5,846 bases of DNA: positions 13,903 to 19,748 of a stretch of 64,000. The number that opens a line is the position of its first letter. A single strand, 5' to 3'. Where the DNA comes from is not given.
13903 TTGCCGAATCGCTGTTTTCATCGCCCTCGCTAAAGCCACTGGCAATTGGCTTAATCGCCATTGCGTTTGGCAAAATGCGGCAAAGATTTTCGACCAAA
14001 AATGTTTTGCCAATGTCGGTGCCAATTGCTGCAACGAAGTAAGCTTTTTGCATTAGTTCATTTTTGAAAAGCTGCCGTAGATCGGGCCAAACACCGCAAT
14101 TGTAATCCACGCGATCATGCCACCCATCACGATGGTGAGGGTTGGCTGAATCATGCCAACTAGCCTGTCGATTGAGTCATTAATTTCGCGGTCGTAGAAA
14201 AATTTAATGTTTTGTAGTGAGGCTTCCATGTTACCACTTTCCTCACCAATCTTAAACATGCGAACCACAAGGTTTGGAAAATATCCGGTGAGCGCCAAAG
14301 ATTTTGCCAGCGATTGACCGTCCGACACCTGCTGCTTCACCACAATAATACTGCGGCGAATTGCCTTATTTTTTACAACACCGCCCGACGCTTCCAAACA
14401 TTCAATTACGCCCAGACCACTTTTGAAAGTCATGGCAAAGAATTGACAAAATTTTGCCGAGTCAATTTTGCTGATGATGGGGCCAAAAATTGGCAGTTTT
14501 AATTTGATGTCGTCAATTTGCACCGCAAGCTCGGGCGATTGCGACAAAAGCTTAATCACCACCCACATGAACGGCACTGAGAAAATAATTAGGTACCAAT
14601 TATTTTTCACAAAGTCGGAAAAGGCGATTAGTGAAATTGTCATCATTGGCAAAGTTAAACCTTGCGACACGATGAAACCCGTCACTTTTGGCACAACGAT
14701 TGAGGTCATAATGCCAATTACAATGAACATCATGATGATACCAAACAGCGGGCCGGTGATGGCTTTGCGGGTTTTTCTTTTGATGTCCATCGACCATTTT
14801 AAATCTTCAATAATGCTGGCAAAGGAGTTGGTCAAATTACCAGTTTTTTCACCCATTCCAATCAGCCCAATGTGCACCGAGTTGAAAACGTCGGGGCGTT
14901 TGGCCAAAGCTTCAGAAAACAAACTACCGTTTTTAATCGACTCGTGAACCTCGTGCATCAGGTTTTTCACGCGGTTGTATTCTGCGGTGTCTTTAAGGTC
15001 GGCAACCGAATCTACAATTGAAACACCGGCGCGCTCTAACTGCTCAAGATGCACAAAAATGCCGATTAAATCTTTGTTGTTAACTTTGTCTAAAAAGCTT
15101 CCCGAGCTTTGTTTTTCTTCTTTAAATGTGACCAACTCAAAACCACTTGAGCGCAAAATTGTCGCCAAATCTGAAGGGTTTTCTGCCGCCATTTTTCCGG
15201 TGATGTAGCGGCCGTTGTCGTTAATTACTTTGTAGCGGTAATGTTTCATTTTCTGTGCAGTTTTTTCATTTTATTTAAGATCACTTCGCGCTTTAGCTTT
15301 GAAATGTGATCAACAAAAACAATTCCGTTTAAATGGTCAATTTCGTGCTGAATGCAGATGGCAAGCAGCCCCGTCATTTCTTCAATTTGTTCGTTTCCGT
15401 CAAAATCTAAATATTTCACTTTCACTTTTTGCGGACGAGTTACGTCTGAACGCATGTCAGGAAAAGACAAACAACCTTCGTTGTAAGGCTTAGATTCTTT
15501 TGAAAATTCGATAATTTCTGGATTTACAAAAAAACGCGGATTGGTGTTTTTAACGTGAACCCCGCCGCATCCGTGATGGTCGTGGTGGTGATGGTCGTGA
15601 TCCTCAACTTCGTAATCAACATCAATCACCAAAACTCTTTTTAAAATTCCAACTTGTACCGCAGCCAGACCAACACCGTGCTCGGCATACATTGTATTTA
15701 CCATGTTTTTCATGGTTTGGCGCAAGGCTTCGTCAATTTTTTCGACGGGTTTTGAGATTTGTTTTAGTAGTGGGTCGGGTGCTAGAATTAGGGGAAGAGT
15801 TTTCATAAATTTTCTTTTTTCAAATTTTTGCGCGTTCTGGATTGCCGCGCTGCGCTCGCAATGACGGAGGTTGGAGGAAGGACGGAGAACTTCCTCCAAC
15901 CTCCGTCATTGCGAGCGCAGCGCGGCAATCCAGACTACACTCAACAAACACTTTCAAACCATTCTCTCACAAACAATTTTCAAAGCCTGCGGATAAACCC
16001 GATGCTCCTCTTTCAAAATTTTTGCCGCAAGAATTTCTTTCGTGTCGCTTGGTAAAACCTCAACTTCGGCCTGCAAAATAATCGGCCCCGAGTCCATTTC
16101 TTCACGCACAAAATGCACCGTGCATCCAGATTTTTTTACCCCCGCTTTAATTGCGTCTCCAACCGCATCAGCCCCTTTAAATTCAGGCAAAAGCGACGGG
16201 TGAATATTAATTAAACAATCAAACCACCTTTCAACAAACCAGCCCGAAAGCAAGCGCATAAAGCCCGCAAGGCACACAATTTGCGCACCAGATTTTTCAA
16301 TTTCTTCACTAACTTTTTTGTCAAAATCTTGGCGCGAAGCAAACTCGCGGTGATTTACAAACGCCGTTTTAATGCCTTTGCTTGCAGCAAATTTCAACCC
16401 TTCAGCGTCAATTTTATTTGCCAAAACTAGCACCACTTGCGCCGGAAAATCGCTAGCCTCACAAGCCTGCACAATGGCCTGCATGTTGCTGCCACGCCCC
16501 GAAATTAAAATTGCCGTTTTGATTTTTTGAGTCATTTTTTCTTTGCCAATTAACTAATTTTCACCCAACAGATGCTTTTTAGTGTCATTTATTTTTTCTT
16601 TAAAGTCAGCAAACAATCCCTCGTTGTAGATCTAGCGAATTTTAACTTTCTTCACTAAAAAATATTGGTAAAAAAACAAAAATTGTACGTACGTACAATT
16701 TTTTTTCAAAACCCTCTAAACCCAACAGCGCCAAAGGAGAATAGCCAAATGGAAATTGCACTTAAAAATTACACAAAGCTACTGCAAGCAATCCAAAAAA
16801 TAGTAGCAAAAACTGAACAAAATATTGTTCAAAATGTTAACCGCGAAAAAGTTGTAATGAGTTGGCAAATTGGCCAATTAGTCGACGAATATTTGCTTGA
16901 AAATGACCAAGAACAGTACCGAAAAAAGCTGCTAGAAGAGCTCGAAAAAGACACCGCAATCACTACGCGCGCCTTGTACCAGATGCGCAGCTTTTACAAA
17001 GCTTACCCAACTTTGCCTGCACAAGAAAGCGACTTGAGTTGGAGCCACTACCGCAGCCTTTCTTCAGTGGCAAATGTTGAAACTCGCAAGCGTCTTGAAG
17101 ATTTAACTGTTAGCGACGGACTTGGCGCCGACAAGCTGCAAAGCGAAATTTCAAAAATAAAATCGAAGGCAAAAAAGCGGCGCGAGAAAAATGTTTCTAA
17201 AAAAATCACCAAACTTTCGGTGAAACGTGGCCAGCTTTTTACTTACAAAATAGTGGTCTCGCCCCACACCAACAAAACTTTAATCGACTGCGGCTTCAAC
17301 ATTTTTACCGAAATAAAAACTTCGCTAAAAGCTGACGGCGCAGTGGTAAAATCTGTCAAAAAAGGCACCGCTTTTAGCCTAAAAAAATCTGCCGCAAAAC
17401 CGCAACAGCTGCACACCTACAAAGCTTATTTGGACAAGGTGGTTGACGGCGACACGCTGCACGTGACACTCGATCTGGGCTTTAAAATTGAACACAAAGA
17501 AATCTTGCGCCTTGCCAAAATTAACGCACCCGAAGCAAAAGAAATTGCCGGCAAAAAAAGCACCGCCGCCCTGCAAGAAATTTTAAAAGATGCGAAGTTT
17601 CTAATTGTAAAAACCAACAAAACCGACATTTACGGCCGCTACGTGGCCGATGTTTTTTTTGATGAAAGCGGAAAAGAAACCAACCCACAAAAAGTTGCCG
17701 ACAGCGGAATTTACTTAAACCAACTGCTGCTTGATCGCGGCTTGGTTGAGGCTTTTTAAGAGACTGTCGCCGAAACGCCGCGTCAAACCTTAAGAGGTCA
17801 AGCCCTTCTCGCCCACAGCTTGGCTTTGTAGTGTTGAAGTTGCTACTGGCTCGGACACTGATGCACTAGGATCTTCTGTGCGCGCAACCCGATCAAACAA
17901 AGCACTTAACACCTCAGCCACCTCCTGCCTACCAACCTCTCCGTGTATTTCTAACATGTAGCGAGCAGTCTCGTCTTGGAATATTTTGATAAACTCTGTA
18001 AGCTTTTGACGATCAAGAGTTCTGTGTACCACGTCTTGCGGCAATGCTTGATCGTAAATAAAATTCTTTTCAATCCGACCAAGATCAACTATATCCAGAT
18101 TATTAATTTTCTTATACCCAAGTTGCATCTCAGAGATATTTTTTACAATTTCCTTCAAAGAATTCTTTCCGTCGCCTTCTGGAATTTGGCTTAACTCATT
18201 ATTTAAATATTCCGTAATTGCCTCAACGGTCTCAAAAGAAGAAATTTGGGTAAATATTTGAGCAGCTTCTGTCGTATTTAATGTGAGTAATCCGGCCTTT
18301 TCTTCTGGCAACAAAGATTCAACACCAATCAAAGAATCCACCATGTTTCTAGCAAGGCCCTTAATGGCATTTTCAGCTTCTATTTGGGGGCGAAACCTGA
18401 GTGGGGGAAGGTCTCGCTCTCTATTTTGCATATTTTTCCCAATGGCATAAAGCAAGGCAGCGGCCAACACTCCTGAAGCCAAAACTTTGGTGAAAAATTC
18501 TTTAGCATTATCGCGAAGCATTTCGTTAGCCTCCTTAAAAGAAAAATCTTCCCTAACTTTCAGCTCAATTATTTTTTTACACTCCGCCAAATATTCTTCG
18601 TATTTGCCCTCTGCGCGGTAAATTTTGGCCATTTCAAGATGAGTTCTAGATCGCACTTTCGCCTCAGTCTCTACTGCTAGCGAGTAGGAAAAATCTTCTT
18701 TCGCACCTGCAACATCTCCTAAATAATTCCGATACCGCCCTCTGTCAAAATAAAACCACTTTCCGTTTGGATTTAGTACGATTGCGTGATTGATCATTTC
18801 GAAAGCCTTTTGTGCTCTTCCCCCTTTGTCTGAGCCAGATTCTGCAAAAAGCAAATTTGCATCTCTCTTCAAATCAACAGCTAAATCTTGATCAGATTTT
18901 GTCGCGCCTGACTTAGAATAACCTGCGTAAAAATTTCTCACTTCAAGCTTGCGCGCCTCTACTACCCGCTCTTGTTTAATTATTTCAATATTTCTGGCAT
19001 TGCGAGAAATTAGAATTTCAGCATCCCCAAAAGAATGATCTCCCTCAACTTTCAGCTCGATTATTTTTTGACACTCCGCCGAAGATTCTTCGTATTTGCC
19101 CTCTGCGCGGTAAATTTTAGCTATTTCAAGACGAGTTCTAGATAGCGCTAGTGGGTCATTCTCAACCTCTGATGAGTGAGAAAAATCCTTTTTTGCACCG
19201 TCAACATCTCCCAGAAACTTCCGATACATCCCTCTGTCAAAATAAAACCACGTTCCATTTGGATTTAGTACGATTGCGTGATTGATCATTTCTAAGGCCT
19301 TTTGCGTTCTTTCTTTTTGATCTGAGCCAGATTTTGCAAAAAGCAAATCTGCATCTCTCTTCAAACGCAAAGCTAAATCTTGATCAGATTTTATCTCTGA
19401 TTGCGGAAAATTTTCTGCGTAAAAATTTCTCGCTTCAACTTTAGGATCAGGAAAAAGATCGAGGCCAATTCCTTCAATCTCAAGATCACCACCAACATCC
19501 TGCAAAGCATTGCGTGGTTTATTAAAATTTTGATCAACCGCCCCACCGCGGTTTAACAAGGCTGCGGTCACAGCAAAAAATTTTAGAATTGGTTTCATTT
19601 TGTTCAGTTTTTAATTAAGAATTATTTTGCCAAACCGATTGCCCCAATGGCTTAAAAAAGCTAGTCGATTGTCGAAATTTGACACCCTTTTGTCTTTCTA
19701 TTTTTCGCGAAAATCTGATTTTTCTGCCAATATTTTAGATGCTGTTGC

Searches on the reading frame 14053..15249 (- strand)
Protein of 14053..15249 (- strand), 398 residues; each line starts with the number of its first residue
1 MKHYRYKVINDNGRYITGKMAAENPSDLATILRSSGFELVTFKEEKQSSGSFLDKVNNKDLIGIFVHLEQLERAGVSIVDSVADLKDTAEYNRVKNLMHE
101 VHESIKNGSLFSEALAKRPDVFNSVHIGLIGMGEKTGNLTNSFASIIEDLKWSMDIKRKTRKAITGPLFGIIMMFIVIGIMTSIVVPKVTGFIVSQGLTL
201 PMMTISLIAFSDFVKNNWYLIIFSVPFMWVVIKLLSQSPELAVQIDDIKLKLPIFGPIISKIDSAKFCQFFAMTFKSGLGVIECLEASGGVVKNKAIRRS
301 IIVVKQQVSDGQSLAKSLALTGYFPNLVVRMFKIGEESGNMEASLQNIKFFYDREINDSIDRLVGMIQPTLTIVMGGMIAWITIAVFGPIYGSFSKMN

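Call 29: search_protein_families(library=pfam, max_evalue=0.00001, proteins=[window:14053-15249:-])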
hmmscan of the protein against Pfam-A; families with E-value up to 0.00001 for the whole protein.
window:14053-15249:- (398 aa): 1 family
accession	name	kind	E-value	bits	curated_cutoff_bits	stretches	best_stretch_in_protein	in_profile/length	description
PF00482.28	T2SSF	-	3e-43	147.2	25.2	2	267-388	1-124/125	Type II secretion system (T2SS), protein F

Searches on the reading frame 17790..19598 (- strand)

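Call 30: search_protein_families(library=pfam, max_evalue=0.00001, proteins=[window:17790-19598:-])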
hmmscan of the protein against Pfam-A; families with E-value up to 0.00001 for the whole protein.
window:17790-19598:- (602 aa): 4 families
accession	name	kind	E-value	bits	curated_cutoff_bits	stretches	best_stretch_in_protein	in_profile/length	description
PF13371.12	TPR_9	-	4.9e-11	42.9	35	0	94-151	7-64/73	Tetratricopeptide repeat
PF13181.12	TPR_8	-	6.4e-07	29.5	25.7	0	156-183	4-31/34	Tetratricopeptide repeat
PF13431.12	TPR_17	-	2.1e-06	28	24.4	0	106-136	3-33/34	Tetratricopeptide repeat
PF07719.23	TPR_2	-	9.1e-06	25.9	27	0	159-182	7-30/34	Tetratricopeptide repeat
